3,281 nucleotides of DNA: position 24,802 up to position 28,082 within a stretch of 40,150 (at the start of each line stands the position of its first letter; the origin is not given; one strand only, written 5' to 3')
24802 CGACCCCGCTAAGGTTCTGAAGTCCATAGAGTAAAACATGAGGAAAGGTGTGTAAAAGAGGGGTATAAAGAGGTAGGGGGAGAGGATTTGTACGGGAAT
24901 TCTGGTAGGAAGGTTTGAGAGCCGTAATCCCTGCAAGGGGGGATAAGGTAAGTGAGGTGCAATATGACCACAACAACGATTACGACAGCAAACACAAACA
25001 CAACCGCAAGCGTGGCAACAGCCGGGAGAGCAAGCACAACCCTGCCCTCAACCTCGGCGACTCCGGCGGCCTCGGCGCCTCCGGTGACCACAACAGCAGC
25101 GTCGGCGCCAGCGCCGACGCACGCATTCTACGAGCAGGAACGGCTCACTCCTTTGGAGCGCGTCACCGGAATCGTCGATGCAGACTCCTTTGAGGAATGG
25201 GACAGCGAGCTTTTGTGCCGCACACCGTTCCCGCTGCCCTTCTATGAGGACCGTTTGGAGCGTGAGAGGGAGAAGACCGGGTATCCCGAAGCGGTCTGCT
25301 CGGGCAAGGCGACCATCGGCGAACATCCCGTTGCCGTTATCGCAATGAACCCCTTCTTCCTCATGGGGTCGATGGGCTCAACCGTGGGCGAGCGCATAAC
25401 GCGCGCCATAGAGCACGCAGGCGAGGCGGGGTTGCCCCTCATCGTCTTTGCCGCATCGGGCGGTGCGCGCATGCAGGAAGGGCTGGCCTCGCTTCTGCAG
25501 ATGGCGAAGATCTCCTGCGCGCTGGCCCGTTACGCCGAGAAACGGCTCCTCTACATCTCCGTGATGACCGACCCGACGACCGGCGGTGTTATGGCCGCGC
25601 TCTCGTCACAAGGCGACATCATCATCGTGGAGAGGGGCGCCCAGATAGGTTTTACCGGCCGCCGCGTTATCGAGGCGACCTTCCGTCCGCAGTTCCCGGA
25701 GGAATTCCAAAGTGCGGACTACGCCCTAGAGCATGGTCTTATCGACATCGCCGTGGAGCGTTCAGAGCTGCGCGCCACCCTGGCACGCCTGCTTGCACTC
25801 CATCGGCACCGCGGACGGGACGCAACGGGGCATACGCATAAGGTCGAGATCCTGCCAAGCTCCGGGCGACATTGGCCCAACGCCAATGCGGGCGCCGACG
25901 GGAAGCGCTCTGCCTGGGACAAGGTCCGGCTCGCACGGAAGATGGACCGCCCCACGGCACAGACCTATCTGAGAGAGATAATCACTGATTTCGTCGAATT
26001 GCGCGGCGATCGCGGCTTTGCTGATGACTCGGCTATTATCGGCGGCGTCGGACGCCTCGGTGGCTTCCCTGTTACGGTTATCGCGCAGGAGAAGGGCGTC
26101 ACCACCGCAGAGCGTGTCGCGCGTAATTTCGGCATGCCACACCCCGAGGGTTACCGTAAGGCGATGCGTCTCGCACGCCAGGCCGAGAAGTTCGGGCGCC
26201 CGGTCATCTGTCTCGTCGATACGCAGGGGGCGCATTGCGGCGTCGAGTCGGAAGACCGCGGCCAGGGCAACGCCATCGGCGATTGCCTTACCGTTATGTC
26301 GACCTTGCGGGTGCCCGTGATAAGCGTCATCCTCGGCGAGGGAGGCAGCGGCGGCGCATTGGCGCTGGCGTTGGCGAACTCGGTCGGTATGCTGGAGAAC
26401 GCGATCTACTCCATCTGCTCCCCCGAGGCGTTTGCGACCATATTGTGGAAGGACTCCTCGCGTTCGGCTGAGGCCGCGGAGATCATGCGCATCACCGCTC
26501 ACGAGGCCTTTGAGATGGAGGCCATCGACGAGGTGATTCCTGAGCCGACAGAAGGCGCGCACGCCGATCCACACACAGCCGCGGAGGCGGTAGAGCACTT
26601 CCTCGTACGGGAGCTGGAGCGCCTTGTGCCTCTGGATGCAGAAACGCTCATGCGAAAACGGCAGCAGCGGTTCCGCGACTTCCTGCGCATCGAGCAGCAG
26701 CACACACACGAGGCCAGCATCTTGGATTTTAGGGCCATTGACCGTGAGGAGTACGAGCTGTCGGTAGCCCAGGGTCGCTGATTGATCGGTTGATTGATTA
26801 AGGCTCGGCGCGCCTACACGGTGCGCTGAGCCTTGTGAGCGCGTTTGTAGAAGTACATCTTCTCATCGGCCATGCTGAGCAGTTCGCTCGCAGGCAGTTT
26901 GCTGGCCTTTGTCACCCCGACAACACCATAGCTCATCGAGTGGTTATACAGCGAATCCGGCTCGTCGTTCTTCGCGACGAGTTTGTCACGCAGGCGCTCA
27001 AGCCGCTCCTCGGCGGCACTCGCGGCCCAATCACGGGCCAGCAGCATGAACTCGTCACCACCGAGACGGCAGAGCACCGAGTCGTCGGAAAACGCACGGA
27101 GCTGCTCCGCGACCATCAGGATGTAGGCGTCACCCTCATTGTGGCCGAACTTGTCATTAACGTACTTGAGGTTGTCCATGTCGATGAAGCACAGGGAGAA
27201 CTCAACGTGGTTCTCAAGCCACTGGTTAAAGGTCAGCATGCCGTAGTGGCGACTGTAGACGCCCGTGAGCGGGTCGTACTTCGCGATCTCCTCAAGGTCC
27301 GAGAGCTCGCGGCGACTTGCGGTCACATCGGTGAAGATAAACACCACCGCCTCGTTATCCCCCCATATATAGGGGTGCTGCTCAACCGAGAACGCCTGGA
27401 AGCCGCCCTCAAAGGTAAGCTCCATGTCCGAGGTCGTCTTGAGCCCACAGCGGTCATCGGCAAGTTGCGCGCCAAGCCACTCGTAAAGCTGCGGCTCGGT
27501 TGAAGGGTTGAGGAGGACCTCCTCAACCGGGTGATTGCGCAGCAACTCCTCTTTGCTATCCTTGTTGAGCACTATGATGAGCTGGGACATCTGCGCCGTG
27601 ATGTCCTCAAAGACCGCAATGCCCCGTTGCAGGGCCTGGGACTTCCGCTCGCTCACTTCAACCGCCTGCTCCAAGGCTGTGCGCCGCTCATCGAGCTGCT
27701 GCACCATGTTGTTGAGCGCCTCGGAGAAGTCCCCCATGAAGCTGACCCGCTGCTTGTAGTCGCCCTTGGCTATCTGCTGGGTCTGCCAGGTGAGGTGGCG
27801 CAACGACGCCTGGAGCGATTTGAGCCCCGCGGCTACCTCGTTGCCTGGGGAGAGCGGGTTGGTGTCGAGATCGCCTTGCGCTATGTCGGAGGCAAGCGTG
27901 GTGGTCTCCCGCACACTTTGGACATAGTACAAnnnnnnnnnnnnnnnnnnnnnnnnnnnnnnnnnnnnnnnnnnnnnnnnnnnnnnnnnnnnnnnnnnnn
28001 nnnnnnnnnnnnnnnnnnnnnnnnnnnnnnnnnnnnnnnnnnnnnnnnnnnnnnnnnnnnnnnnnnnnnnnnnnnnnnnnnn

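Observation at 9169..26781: Self-contained Pfa/Hgl-like type I lipid megasynthase operon with built-in PPTase, extra ACP, MacB/FtsX-type exporter and ACC carboxyltransferase, but no release domain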

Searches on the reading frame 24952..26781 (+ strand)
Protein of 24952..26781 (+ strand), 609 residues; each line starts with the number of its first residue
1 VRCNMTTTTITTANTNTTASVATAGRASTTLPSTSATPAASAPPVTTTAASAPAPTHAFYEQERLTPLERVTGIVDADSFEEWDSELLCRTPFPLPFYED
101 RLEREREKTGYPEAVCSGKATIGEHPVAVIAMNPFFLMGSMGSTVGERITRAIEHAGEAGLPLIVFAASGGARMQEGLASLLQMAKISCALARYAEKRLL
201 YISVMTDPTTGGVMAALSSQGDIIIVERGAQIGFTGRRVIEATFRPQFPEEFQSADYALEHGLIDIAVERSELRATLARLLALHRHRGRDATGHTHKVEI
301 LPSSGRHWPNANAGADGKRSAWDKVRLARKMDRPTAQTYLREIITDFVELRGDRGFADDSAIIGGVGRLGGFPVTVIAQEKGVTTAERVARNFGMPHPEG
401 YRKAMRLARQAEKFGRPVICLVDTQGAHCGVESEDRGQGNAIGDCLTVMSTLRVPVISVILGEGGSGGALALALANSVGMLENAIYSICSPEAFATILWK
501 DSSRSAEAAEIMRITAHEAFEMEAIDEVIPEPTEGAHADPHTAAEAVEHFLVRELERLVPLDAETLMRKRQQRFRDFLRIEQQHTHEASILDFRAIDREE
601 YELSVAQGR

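Call 3: search_protein_families(library=pfam, proteins=[window:24952-26781:+], max_evalue=0.01)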
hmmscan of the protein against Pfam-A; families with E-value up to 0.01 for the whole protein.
window:24952-26781:+ (609 aa): 2 families
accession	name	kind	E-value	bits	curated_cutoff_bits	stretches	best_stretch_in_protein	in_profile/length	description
PF03255.19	ACCA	-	5.1e-111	371.2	23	1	320-576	52-308/310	Acetyl co-enzyme A carboxylase carboxyltransferase-like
PF01039.27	Carboxyl_trans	-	1.6e-34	119.8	22.3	1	60-519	3-433/493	Carboxyl transferase domain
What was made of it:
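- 24952..26781 (+): AccD-AccA fused acetyl-CoA carboxylase carboxyltransferase (the likely start is 25084, giving 565 aa). Pfam ACCA, E 5e-111, plus Carboxyl_trans (call 3).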

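Call 4: search_protein_families(library=ncbifam, proteins=[window:24952-26781:+], max_evalue=0.001)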
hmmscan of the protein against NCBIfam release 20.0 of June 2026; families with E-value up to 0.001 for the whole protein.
window:24952-26781:+ (609 aa): 9 families
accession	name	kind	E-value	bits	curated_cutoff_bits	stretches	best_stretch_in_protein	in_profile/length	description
NF004344.0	PRK05724.1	equivalog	6.2e-109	364.1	357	1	320-580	56-316/319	acetyl-CoA carboxylase carboxyltransferase subunit alpha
NF041504.1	AccA_sub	subfamily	7.4e-104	346.7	300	1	322-577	1-256/257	carboxyltransferase subunit alpha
TIGR00513.1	accA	equivalog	2.8e-100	335.8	319.3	1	320-577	56-313/321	acetyl-CoA carboxylase carboxyl transferase subunit alpha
NF008971.0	PRK12319.1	equivalog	9.9e-92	307.1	406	1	325-577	8-256/256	acetyl-CoA carboxylase carboxyl transferase subunit alpha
TIGR00515.1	accD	equivalog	5.9e-81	271.9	317.45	1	64-287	56-282/285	acetyl-CoA carboxylase, carboxyltransferase subunit beta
TIGR03133.1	malonate_beta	equivalog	5.4e-21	75.1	278.15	1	67-259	8-195/274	biotin-independent malonate decarboxylase subunit beta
NF005530.0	PRK07189.1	equivalog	1.2e-20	73.8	228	1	67-259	18-205/303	biotin-independent malonate decarboxylase subunit beta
TIGR01117.1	mmdA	subfamily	1.5e-20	73.5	998.8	2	60-242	26-198/512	methylmalonyl-CoA decarboxylase subunit alpha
TIGR03134.1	malonate_gamma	equivalog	7.5e-08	32.2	237.15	1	359-501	20-172/258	biotin-independent malonate decarboxylase subunit gamma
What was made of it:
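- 24952..26781 (+): NF004344 AccA scores 364 bits against a cut-off of 357 (call 4).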

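Call 77: find_homologous_proteins(query=window:24952-26781:+, max_evalue=1e-30)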
Query window:24952-26781:+ (609 aa): 7999 proteins with E <= 1e-30 among 8000 candidates; the best 120 are listed.
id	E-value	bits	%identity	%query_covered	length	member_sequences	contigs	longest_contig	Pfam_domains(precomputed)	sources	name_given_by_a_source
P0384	0.0e+0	1261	100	93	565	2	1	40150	PF01039.28,PF03255.20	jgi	jgi:acetyl-CoA carboxylase carboxyl transferase subunit beta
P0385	0.0e+0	1073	86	90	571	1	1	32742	PF01039.28,PF03255.20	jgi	jgi:acetyl-CoA carboxylase carboxyl transferase subunit beta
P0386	5.5e-260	882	70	92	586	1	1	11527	PF01039.28,PF03255.20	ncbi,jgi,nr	ncbi:MAG: acetyl-CoA carboxylase carboxyl transferase subunit alpha [Coriobacteriales bacterium]|jgi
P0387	1.9e-253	860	70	90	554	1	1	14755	PF01039.28,PF03255.20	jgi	jgi:acetyl-CoA carboxylase carboxyl transferase subunit beta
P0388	1.9e-252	857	70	89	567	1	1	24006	PF01039.28,PF03255.20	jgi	jgi:acetyl-CoA carboxylase carboxyl transferase subunit beta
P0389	9.6e-250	848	67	99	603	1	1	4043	PF01039.28,PF03255.20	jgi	jgi:acetyl-CoA carboxylase carboxyl transferase subunit beta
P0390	3.7e-248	843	68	90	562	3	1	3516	PF01039.28,PF03255.20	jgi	jgi:acetyl-CoA carboxylase carboxyl transferase subunit beta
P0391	1.6e-245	834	74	85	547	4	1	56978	PF01039.28,PF03255.20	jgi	jgi:acetyl-CoA carboxylase carboxyl transferase subunit beta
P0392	3.1e-245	833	66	93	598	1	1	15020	PF01039.28,PF03255.20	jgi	jgi:acetyl-CoA carboxylase carboxyl transferase subunit beta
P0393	5.0e-245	833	69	89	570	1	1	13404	PF01039.28,PF03255.20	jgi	jgi:acetyl-CoA carboxylase carboxyl transferase subunit beta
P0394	5.3e-244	829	68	89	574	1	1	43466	PF01039.28,PF03255.20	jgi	jgi:acetyl-CoA carboxylase carboxyl transferase subunit beta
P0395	2.9e-234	797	64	92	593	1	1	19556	PF01039.28,PF03255.20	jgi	jgi:acetyl-CoA carboxylase carboxyl transferase subunit beta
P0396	4.7e-227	773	69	81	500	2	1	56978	PF01039.28,PF03255.20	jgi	jgi:acetyl-CoA carboxylase carboxyl transferase subunit beta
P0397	2.8e-225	767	66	88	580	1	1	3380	PF01039.28,PF03255.20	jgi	jgi:acetyl-CoA carboxylase carboxyl transferase subunit beta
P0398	3.8e-224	764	65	88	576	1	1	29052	PF01039.28,PF03255.20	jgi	jgi:acetyl-CoA carboxylase carboxyl transferase subunit beta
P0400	3.1e-220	751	65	86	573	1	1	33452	PF01039.28,PF03255.20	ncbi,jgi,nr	ncbi:MAG: acetyl-CoA carboxylase carboxyl transferase subunit beta [Coriobacteriales bacterium]|jgi:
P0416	9.2e-167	574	-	-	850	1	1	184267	PF01039.28,PF03255.20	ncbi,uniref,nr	ncbi:acetyl-CoA carboxylase carboxyltransferase subunit alpha [Anaerotardibacter muris]|uniref:acety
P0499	7.7e-163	561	50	84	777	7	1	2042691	PF01039.28,PF03255.20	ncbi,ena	ncbi:MAG: acetyl-CoA carboxylase carboxyltransferase subunit alpha [Coriobacteriales bacterium]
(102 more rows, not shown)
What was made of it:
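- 24952..26781 (+): JGI's 565-aa call (call 77).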

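Call 78: find_encoding_contigs(protein=P0499, flank=10000, max_places=1)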
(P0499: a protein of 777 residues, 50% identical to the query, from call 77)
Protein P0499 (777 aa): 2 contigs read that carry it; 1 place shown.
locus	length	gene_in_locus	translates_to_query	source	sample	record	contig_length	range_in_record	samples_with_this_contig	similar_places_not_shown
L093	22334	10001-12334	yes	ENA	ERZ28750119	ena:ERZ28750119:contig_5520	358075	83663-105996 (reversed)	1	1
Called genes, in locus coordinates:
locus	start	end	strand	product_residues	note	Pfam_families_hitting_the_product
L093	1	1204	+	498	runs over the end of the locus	PF00135:COesterase, PF20434:BD-FAE, PF07859:Abhydrolase_3 (faint)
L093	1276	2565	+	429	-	PF13347:MFS_2 (faint), PF07690:MFS_1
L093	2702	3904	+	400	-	PF07690:MFS_1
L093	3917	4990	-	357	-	PF08545:ACP_syn_III, PF08541:ACP_syn_III_C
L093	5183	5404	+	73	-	PF00550:PP-binding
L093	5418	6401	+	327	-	PF00478:IMPDH, PF03060:NMO, PF05690:ThiG (weak), PF01070:FMN_dh (weak)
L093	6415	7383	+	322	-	PF00698:Acyl_transf_1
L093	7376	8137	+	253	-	PF23441:SDR, PF00106:adh_short, PF08659:KR, PF13561:adh_short_C2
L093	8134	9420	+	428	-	PF00109:ketoacyl-synt, PF02801:Ketoacyl-synt_C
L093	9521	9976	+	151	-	PF22817:ApeP-like, PF07977:FabA, PF22818:ApeI-like, PF03061:4HBT (weak)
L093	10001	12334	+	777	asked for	PF01039:Carboxyl_trans, PF03255:ACCA, PF01039:Carboxyl_trans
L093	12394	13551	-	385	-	PF12725:DUF3810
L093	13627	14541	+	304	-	PF13930:Endonuclea_NS_2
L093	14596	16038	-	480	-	PF02233:PNTB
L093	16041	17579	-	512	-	PF05222:AlaDh_PNT_N, PF01262:AlaDh_PNT_C, PF12769:PNTB_4TM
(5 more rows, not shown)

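Call 79: find_encoding_contigs(protein=P0416, flank=10000, max_places=1)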
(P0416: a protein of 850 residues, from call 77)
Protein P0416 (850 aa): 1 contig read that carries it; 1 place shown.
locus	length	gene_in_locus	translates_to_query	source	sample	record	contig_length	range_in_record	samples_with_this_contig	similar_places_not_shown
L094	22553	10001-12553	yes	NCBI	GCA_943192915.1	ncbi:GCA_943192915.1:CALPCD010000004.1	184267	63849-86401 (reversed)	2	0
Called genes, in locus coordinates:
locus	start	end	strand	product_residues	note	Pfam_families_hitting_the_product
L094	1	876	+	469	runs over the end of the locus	PF00140:Sigma70_r1_2, PF04542:Sigma70_r2, PF04539:Sigma70_r3, PF04545:Sigma70_r4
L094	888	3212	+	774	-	PF22020:RlmL_1st, PF02926:THUMP, PF01170:UPF0020, PF13649:Methyltransf_25 (faint), PF10672:Methyltrans_SAM, PF03602:Cons_hypoth95 (weak)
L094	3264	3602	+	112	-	-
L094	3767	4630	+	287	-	PF02645:DegV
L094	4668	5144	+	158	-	PF22381:Staph_reg_Sar_Rot, PF01047:MarR, PF12802:MarR_2, PF13463:HTH_27 (weak), PF13601:HTH_34 (weak)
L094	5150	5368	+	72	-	PF00550:PP-binding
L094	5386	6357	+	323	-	PF00478:IMPDH (weak), PF03060:NMO, PF00977:His_biosynth (weak), PF01070:FMN_dh (weak), PF04481:DUF561 (faint), PF05690:ThiG (weak)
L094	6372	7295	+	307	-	PF00698:Acyl_transf_1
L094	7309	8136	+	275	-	PF00106:adh_short, PF08659:KR, PF13561:adh_short_C2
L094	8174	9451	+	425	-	PF00109:ketoacyl-synt, PF02801:Ketoacyl-synt_C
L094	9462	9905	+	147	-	PF22817:ApeP-like, PF07977:FabA, PF22818:ApeI-like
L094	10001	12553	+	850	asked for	PF01039:Carboxyl_trans, PF03255:ACCA, PF01039:Carboxyl_trans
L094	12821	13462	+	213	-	PF01127:Sdh_cyt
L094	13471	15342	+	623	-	PF00890:FAD_binding_2, PF07992:Pyr_redox_2 (faint), PF02910:Succ_DH_flav_C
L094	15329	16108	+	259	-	PF13085:Fer2_3, PF12838:Fer4_7 (faint), PF13183:Fer4_8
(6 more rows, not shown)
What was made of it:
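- accDA is the last gene of the fab operon in other Coriobacteriia (calls 78-79). In Anaerotardibacter muris and another Coriobacteriales genome, the roughly 50%-identical AccD-AccA is the last gene of acpP-fabK-fabD-fabG-fabF-fabZ-accDA (calls 78-79).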

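Call 81: find_encoding_contigs(protein=P0400, flank=10000, max_places=1)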
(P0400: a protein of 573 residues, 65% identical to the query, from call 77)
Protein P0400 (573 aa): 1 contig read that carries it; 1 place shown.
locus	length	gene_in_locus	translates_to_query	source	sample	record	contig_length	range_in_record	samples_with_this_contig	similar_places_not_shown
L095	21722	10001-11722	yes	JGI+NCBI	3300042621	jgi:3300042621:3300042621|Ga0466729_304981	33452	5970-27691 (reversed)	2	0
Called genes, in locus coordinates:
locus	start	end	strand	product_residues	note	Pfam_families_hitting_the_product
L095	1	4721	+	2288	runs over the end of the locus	PF03060:NMO, PF00109:ketoacyl-synt, PF02801:Ketoacyl-synt_C, PF16197:KAsynt_C_assoc (weak), PF00698:Acyl_transf_1, PF00106:adh_short, PF08659:KR, PF13561:adh_short_C2 (faint)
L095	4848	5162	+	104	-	-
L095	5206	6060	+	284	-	PF00561:Abhydrolase_1, PF12146:Hydrolase_4, PF12697:Abhydrolase_6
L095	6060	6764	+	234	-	PF00005:ABC_tran, PF02463:SMC_N (faint), PF13304:AAA_21 (faint)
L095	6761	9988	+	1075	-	PF02687:FtsX, PF12704:MacB_PCD (weak), PF02687:FtsX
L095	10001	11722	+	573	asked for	PF01039:Carboxyl_trans, PF03255:ACCA, PF01039:Carboxyl_trans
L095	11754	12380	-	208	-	-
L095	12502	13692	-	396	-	PF00072:Response_reg, PF13487:HD_5, PF01966:HD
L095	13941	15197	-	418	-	PF02073:Peptidase_M29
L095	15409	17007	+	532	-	PF01645:Glu_synthase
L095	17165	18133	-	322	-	PF12146:Hydrolase_4, PF00561:Abhydrolase_1, PF12697:Abhydrolase_6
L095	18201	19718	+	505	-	PF00144:Beta-lactamase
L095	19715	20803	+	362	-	PF02746:MR_MLE_N, PF13378:MR_MLE_C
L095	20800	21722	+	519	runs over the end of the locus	PF07690:MFS_1, PF13347:MFS_2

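Call 82: find_encoding_contigs(protein=P0388, flank=10000, max_places=1)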
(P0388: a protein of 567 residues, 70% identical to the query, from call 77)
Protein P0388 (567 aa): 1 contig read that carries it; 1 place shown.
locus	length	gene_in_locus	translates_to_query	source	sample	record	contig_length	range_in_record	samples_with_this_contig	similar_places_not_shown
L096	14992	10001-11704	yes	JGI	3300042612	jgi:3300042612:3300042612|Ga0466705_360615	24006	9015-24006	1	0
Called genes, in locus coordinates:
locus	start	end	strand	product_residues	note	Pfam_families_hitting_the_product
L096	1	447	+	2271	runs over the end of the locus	PF03060:NMO (weak), PF00109:ketoacyl-synt, PF02801:Ketoacyl-synt_C, PF16197:KAsynt_C_assoc (weak), PF00698:Acyl_transf_1, PF13561:adh_short_C2 (faint), PF08659:KR, PF00106:adh_short (weak)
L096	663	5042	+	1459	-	PF00109:ketoacyl-synt, PF02801:Ketoacyl-synt_C, PF16197:KAsynt_C_assoc, PF00698:Acyl_transf_1 (weak), PF01648:ACPS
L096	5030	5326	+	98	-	PF00550:PP-binding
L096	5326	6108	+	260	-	PF00561:Abhydrolase_1, PF12146:Hydrolase_4, PF12697:Abhydrolase_6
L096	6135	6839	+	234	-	PF00005:ABC_tran, PF02463:SMC_N (faint)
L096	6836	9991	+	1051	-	PF12704:MacB_PCD (faint), PF02687:FtsX, PF28576:Transporter_C (faint), PF02687:FtsX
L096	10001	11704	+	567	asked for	PF01039:Carboxyl_trans, PF03255:ACCA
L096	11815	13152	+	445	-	PF00668:Condensation (faint)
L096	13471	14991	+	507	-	?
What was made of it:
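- Every one whose context was examined is cluster-linked (calls 77, 81, 82).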

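Call 83: search_protein_families(library=pfam, proteins=[L095:4848-5162:+, L095:5206-6060:+], max_evalue=0.01)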
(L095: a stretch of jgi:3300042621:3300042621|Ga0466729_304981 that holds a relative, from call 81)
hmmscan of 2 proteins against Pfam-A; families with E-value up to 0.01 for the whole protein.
L095:4848-5162:+ (104 aa): 1 family
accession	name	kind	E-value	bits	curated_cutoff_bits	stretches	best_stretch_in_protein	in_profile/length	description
PF00550.31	PP-binding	-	0.00061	20.4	20.8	1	15-56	2-39/67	Phosphopantetheine attachment site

L095:5206-6060:+ (284 aa): 5 families
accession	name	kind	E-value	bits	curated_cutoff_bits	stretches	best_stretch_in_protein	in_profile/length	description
PF00561.26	Abhydrolase_1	-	1.6e-25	90.7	25.8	1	23-248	2-227/245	alpha/beta hydrolase fold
PF12697.13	Abhydrolase_6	-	1.2e-15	59.3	26.3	1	24-238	1-210/217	Alpha/beta hydrolase family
PF12146.15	Hydrolase_4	-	1e-07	31.9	27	1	24-119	7-107/239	Serine aminopeptidase, S33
PF00756.26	Esterase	-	0.00084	19.6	22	1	65-117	90-144/251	Putative esterase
PF00975.26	Thioesterase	-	0.0042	17.8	26.4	1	24-238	3-214/226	Thioesterase domain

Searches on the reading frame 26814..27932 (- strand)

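Call 6: search_protein_families(library=pfam, proteins=[window:26814-27932:-], max_evalue=0.001)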
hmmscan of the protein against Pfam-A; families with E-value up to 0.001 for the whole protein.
window:26814-27932:- (372 aa): 2 families
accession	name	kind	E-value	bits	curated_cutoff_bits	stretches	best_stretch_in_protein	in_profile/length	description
PF00990.26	GGDEF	-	3.8e-27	95.5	23.8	1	217-367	1-159/161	Diguanylate cyclase, GGDEF domain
PF00672.30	HAMP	-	2.1e-06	28.4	25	0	39-80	5-51/53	HAMP domain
